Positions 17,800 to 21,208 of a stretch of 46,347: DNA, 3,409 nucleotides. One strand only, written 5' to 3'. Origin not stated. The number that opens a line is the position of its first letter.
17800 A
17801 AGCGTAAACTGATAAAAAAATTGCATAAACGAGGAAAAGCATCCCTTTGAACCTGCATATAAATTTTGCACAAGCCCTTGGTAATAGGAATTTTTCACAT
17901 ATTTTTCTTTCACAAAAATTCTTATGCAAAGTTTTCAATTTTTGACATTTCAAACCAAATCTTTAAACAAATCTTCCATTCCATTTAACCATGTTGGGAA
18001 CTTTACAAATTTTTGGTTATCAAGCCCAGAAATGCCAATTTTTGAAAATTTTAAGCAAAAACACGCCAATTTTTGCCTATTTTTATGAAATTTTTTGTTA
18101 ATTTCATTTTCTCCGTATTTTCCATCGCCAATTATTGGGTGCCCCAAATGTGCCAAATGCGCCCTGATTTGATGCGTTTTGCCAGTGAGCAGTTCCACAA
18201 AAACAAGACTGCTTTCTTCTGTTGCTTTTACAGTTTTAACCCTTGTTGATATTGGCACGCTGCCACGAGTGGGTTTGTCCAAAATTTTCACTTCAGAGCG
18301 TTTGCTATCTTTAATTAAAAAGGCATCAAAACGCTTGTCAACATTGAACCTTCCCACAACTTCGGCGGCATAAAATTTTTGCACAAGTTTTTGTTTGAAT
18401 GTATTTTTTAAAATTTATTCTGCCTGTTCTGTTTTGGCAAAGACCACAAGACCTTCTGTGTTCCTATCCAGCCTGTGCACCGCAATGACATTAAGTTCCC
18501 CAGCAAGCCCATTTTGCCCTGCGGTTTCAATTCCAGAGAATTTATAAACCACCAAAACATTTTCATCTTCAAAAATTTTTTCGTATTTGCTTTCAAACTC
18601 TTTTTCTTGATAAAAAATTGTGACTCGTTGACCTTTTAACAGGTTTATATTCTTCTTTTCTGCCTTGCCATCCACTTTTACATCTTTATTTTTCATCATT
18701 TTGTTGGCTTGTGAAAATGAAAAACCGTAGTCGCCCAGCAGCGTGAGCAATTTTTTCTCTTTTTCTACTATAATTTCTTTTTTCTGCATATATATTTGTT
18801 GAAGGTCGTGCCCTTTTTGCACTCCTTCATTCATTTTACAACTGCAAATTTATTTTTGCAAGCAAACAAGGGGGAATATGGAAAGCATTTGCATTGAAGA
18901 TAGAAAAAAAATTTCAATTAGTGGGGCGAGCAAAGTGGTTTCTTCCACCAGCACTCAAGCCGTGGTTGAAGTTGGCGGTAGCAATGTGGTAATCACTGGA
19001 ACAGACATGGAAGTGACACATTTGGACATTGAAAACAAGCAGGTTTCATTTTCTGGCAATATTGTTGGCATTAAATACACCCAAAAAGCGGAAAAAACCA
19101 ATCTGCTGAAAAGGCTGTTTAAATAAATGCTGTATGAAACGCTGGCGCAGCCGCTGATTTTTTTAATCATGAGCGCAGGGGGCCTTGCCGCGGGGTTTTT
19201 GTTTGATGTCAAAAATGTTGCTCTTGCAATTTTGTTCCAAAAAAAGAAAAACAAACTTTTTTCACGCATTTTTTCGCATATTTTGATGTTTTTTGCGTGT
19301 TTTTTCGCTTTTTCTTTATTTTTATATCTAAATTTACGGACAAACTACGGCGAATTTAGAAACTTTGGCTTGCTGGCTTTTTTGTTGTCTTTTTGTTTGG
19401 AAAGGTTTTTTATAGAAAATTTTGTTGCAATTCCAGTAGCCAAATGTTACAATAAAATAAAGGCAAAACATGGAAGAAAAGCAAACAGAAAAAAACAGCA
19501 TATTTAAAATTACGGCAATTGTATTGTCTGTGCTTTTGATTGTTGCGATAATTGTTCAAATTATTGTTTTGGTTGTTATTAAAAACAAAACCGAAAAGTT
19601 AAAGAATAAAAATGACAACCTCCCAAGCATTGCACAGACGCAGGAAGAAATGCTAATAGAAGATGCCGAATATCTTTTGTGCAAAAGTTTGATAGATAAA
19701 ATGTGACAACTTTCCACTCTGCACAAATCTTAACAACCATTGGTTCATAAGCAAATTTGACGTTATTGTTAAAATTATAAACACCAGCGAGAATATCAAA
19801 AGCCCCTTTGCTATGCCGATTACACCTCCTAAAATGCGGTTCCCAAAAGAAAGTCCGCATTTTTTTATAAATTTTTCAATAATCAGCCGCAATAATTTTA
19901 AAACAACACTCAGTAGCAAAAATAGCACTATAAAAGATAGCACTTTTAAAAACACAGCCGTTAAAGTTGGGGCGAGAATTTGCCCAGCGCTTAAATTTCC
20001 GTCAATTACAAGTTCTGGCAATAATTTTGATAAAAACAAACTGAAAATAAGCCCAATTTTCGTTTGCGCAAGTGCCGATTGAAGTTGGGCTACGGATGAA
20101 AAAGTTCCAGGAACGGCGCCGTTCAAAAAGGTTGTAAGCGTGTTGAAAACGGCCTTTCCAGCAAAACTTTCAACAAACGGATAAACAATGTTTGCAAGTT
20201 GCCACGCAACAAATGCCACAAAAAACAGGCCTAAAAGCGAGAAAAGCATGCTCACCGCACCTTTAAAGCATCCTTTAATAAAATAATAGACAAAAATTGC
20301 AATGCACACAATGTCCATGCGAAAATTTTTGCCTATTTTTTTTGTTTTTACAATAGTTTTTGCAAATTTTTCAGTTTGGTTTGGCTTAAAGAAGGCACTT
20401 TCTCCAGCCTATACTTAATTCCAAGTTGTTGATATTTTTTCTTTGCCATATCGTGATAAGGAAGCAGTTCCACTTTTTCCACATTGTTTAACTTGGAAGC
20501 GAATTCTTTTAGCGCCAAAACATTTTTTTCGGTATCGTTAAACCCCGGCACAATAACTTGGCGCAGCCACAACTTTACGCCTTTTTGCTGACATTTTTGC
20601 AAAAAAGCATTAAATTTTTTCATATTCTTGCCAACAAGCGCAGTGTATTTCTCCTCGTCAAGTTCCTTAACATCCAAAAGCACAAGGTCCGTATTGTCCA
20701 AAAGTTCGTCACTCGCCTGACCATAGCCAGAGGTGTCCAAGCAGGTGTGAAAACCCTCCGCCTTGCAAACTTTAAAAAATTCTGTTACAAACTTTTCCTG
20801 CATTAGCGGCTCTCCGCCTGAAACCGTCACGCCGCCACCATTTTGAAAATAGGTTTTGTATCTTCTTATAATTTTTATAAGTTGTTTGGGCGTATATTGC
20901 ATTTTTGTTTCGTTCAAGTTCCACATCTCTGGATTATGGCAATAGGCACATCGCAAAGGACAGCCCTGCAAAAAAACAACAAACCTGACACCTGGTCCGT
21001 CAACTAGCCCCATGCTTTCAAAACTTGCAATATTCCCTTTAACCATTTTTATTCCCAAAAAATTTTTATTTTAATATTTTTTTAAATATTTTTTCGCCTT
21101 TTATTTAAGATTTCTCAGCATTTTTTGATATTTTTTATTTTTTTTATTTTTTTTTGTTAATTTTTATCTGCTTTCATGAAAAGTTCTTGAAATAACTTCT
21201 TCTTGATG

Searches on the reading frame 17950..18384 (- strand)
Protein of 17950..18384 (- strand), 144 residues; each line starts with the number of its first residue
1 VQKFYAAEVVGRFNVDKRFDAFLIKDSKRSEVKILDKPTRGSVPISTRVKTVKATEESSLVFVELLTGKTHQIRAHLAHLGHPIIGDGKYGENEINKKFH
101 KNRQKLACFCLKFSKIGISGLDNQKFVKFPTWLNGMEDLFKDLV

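Call 68: search_protein_families(library=pfam, proteins=[window:17950-18384:-], max_evalue=0.0001)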
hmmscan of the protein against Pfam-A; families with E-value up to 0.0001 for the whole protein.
window:17950-18384:- (144 aa): 1 family
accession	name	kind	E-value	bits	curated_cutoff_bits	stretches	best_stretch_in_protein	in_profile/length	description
PF00849.27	PseudoU_synth_2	-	1.1e-09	39.1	26.8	1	2-79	75-152/152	RNA pseudouridylate synthase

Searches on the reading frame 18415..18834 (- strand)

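Call 68: search_protein_families(library=pfam, proteins=[window:18415-18834:-], max_evalue=0.0001)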
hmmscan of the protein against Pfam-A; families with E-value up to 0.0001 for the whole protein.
window:18415-18834:- (139 aa): 1 family
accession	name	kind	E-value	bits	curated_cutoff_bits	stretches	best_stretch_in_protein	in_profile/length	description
PF00849.27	PseudoU_synth_2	-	2.7e-07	31.4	26.8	1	111-138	34-61/152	RNA pseudouridylate synthase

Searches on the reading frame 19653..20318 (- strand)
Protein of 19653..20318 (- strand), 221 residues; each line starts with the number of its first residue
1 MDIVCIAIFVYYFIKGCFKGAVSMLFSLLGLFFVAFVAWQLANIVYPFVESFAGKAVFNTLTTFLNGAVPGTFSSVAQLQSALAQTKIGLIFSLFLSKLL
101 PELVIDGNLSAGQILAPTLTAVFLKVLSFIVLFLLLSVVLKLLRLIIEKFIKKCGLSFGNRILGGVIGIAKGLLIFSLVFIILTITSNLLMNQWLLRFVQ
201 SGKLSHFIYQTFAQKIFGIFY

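Call 68: search_protein_families(library=pfam, proteins=[window:19653-20318:-], max_evalue=0.0001)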
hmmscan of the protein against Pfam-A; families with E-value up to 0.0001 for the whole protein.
window:19653-20318:- (221 aa): 1 family
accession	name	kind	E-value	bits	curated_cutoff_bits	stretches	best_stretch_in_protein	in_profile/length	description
PF02674.22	Colicin_V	-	5.9e-19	68.9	29.3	2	64-191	13-126/144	Colicin V production protein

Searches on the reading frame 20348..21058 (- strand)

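Call 68: search_protein_families(library=pfam, proteins=[window:20348-21058:-], max_evalue=0.0001)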
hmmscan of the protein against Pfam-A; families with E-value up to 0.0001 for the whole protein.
window:20348-21058:- (236 aa): 2 families
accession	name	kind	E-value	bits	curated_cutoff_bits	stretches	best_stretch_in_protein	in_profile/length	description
PF04055.27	Radical_SAM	-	1.7e-21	77.6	29.5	1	28-179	2-161/166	Radical SAM superfamily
PF13353.11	Fer4_12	-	4.9e-20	72.7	22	1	19-135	1-120/137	4Fe-4S single cluster domain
